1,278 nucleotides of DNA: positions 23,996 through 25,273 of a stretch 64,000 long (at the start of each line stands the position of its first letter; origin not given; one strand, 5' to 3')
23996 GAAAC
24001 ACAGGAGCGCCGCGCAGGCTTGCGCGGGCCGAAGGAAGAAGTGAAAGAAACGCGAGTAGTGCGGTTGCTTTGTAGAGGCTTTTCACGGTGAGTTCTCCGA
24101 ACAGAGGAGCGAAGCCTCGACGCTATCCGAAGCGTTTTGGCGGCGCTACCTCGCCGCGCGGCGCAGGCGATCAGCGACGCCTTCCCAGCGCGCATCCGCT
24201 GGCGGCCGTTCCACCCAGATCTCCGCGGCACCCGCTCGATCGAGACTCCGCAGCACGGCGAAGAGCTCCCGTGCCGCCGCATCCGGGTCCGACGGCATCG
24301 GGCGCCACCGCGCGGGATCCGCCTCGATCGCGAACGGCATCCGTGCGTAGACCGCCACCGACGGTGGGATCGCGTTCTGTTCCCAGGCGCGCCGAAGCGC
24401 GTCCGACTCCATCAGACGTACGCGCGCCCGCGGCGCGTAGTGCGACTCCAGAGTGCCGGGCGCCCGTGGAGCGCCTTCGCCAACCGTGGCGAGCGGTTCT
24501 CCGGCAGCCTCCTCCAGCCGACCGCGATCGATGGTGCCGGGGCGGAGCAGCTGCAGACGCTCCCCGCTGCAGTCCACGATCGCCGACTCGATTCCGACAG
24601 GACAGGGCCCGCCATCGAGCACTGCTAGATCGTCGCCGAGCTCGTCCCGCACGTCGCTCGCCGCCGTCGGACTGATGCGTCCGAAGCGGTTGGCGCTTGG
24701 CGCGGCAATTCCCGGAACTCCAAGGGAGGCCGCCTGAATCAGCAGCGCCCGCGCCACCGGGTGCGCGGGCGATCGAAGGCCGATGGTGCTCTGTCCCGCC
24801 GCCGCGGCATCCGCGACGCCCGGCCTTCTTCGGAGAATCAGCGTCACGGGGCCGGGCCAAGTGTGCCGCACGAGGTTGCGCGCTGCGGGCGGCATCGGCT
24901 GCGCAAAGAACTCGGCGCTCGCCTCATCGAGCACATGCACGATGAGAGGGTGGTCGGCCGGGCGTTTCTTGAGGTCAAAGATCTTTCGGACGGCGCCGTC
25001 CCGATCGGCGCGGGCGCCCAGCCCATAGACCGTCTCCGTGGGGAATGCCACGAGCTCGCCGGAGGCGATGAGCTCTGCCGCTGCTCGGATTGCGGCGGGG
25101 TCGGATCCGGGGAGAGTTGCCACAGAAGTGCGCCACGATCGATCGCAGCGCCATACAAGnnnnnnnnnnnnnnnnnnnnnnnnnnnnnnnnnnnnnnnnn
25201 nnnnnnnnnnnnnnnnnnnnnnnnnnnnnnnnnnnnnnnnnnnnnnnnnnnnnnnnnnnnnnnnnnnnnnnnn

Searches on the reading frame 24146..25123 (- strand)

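Call 20: search_protein_families(library=pfam, proteins=[window:24146-25123:-], max_evalue=0.00001)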
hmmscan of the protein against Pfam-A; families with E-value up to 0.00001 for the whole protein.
window:24146-25123:- (325 aa): 2 families
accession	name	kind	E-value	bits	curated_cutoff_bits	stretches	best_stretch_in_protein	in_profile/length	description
PF01300.24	Sua5_yciO_yrdC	-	8.3e-50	169.2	25.1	1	18-196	2-178/178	Telomere recombination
PF03481.19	Sua5_C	-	2.3e-23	83.7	22.9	1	202-324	5-135/136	Threonylcarbamoyl-AMP synthase, C-terminal domain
